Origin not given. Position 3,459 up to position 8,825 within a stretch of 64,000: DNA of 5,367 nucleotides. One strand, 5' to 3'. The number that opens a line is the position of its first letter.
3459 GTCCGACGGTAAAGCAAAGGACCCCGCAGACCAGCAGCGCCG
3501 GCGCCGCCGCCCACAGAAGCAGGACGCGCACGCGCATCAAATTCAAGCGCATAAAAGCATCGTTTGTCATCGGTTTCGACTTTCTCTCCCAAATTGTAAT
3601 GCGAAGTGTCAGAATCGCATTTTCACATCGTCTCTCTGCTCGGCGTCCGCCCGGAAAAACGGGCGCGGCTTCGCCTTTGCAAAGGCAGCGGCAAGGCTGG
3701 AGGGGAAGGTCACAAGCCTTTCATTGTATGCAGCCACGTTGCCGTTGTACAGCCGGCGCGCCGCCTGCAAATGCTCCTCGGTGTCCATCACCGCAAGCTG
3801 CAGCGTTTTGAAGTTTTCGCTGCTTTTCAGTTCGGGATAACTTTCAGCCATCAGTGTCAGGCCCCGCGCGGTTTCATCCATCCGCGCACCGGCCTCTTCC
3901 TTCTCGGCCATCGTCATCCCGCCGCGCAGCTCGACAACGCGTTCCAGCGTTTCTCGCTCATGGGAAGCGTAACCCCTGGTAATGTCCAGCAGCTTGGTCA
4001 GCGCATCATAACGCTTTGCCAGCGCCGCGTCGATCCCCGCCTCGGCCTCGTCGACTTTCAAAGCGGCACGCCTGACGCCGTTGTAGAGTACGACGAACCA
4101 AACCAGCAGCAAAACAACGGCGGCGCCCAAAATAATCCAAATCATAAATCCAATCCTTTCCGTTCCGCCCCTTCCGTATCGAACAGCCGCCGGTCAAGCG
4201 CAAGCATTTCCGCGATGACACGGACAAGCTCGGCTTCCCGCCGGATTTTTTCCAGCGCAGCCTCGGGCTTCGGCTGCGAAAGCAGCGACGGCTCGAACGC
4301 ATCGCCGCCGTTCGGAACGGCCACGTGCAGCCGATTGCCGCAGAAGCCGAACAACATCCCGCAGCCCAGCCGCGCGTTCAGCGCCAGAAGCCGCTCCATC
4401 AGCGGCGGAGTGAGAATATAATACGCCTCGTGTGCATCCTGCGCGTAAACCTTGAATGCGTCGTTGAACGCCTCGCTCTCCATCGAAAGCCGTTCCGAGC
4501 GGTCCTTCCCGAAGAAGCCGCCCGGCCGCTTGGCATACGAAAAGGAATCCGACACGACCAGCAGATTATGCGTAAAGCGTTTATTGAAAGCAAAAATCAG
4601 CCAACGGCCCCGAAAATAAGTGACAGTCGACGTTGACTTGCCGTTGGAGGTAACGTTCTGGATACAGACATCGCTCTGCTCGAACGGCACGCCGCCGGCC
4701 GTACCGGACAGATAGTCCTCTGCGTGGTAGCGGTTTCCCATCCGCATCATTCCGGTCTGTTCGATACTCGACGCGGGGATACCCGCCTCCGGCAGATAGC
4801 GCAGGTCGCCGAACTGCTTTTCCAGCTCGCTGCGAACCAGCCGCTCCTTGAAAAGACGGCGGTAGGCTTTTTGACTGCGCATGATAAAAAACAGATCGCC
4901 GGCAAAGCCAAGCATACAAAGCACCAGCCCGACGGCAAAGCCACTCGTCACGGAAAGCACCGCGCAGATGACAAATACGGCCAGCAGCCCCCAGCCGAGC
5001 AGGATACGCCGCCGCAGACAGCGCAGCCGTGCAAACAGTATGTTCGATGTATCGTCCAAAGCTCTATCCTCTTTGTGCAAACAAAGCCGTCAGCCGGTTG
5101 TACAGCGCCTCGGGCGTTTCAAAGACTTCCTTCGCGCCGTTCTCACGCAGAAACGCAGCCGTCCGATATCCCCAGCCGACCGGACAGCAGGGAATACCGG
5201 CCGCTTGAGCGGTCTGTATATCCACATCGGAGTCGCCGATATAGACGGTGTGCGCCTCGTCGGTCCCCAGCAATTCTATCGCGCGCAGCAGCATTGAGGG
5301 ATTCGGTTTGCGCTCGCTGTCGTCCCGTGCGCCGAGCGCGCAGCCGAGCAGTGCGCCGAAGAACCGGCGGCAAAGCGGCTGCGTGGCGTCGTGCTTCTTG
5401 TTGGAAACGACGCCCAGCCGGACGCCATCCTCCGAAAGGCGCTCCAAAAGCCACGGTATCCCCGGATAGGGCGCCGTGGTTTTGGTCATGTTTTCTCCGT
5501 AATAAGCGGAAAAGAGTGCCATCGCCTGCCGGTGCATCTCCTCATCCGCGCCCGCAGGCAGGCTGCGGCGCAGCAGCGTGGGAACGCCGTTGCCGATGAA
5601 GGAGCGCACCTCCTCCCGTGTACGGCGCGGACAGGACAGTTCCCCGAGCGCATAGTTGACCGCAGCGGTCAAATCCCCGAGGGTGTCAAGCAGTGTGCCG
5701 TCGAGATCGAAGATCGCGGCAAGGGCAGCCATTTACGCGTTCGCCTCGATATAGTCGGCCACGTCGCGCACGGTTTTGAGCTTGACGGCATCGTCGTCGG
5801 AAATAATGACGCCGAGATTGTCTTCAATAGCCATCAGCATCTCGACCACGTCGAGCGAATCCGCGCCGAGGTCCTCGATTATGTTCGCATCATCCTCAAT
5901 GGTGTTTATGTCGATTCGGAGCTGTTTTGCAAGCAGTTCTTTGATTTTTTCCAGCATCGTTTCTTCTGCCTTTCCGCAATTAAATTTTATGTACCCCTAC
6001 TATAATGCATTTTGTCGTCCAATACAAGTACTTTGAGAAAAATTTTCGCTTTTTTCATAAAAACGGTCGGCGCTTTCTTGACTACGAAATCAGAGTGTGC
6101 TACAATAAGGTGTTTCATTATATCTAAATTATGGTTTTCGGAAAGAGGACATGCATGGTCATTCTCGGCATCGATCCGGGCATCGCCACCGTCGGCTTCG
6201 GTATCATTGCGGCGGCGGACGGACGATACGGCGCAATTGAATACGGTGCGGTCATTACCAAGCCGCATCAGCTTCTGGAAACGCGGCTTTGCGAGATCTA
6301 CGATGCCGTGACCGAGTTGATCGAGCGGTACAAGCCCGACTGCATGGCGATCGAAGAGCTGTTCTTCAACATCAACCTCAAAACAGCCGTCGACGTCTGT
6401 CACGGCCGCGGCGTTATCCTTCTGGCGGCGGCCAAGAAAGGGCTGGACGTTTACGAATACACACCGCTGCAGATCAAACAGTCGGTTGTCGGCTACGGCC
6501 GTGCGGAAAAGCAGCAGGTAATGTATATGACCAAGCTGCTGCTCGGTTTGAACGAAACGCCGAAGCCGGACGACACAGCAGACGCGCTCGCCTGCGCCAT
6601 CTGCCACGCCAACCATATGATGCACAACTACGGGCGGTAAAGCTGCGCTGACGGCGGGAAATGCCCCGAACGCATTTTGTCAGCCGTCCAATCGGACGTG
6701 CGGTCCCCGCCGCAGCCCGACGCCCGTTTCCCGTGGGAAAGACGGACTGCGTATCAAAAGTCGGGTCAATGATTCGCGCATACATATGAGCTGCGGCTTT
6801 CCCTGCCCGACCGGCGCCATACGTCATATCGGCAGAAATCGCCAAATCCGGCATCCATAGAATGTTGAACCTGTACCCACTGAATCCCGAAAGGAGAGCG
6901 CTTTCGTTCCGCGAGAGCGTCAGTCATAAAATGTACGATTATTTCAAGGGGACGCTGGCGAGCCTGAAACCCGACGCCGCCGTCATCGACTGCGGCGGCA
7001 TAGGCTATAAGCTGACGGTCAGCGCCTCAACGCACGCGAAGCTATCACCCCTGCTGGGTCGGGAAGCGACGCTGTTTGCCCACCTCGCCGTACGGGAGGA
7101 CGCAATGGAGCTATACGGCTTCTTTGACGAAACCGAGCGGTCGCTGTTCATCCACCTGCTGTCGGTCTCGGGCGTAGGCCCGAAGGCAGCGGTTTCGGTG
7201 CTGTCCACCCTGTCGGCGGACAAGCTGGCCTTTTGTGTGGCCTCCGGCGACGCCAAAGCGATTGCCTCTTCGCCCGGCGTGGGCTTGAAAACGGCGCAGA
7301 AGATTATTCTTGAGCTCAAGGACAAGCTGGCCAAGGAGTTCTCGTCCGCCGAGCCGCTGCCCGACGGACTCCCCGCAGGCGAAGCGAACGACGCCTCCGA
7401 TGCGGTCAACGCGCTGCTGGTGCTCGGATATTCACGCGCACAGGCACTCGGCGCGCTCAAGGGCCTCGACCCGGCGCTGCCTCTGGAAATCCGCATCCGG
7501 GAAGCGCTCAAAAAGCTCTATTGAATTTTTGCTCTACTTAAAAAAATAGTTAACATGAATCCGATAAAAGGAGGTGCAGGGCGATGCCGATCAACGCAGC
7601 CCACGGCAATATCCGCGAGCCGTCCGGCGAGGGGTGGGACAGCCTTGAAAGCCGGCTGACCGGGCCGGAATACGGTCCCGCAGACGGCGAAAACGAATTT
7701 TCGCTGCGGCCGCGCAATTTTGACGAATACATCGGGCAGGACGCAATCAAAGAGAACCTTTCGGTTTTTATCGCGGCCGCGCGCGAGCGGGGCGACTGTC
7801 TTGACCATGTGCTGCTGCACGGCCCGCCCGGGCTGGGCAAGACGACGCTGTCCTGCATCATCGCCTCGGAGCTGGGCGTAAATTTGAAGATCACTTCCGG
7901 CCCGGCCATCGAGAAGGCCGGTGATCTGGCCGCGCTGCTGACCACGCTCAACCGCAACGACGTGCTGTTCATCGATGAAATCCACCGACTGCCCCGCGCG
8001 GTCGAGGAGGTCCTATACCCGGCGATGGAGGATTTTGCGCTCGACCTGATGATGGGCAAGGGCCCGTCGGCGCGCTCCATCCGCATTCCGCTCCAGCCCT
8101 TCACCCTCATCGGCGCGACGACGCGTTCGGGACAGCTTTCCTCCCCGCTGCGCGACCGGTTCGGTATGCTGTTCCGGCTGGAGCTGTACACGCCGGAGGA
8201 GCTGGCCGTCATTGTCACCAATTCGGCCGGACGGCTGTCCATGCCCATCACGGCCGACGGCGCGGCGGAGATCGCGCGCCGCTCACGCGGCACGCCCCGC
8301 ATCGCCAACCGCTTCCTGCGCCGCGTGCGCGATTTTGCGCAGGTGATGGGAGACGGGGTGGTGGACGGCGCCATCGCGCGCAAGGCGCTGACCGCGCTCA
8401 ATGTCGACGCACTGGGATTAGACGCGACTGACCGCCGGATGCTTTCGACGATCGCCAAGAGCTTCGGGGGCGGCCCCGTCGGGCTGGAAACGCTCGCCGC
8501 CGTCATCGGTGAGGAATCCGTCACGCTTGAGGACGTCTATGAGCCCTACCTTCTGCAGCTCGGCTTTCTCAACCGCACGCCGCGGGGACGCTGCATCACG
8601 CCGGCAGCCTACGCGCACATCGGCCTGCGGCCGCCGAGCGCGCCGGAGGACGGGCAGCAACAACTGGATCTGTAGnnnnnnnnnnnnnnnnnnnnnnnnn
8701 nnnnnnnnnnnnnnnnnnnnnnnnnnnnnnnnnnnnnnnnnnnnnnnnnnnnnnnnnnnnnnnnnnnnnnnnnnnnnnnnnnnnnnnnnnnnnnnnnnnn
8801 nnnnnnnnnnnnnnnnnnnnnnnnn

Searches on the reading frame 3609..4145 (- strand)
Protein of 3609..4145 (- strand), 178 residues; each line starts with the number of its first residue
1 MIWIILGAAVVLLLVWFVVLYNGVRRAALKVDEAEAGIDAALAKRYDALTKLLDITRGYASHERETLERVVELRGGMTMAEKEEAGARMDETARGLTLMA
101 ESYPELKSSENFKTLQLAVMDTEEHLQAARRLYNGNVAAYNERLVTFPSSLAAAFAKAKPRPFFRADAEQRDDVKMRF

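Call 79: search_protein_families(library=pfam, proteins=[window:3609-4145:-], max_evalue=0.0001)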
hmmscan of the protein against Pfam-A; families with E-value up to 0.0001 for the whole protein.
window:3609-4145:- (178 aa): 1 family
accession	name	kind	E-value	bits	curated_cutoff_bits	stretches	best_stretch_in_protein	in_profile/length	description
PF04011.17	LemA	-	2.6e-40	138.1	26.2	1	35-178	2-149/149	LemA family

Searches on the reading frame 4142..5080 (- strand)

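Call 79: search_protein_families(library=pfam, proteins=[window:4142-5080:-], max_evalue=0.0001)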
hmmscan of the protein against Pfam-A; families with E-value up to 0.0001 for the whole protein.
window:4142-5080:- (312 aa): 1 family
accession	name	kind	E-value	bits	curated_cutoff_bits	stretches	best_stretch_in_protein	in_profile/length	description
PF11335.13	DUF3137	-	1.8e-31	109.3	26.1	1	154-293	1-137/139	Protein of unknown function (DUF3137)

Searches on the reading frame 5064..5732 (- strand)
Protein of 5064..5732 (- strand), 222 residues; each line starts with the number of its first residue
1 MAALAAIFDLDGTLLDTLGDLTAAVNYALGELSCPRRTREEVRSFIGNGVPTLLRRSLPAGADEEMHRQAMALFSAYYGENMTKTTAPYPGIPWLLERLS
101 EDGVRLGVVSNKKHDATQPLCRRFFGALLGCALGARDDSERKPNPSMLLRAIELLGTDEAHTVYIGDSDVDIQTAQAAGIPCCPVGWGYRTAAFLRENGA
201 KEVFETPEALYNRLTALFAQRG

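Call 79: search_protein_families(library=pfam, proteins=[window:5064-5732:-], max_evalue=0.0001)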
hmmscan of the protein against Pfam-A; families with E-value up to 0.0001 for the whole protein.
window:5064-5732:- (222 aa): 4 families
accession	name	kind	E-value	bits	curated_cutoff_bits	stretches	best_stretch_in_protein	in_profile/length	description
PF13419.12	HAD_2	-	2.2e-36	126.1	23.8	1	7-183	2-176/178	Haloacid dehalogenase-like hydrolase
PF00702.32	Hydrolase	-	9.4e-25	88.6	26.4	1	5-179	3-191/191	haloacid dehalogenase-like hydrolase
PF12710.13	HAD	-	4.5e-12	47.2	27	1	6-175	1-188/189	haloacid dehalogenase-like hydrolase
PF13242.12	Hydrolase_like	-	5e-11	42.8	22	1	141-197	3-60/75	HAD-hyrolase-like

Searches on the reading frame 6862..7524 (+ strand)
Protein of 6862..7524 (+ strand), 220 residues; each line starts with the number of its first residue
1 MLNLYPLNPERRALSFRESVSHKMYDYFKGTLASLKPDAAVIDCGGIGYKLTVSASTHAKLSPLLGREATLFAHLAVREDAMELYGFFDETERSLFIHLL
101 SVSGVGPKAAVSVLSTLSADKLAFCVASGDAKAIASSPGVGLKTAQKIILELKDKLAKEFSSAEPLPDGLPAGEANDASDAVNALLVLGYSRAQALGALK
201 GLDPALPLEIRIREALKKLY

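Call 79: search_protein_families(library=pfam, proteins=[window:6862-7524:+], max_evalue=0.0001)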
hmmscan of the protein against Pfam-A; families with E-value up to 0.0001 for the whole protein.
window:6862-7524:+ (220 aa): 3 families
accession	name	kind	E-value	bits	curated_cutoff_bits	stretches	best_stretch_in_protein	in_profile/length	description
PF01330.27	RuvA_N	-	9.5e-22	77.3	23.6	1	24-86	1-61/61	RuvA N terminal domain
PF14520.12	HHH_5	-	2.1e-14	54.2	27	1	96-154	1-57/57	Helix-hairpin-helix domain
PF07499.19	RuvA_C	-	1.1e-09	39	24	1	178-219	3-46/47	RuvA, C-terminal domain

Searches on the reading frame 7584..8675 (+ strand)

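Call 79: search_protein_families(library=pfam, proteins=[window:7584-8675:+], max_evalue=0.0001)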
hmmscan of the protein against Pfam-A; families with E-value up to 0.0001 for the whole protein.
window:7584-8675:+ (363 aa): 6 families
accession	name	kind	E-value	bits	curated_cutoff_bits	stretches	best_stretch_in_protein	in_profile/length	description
PF05496.18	RuvB_N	-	2.7e-79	264.9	27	1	41-199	1-159/159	Holliday junction DNA helicase RuvB P-loop domain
PF17864.7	AAA_lid_4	-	3.3e-30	104.1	27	1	202-275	1-74/74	RuvB AAA lid domain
PF05491.19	RuvB_C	-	1.7e-24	86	24.7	1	277-346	2-71/72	RuvB C-terminal winged helix domain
PF00004.35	AAA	-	2.7e-20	73.6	21.2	1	76-200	1-130/131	ATPase family associated with various cellular activities (AAA)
PF07728.20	AAA_5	-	2.6e-09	37.6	22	1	75-193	1-139/139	AAA domain (dynein-related subfamily)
PF01078.27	Mg_chelatase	-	4.2e-05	23.5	20.3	0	48-93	4-42/207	Magnesium chelatase, subunit ChlI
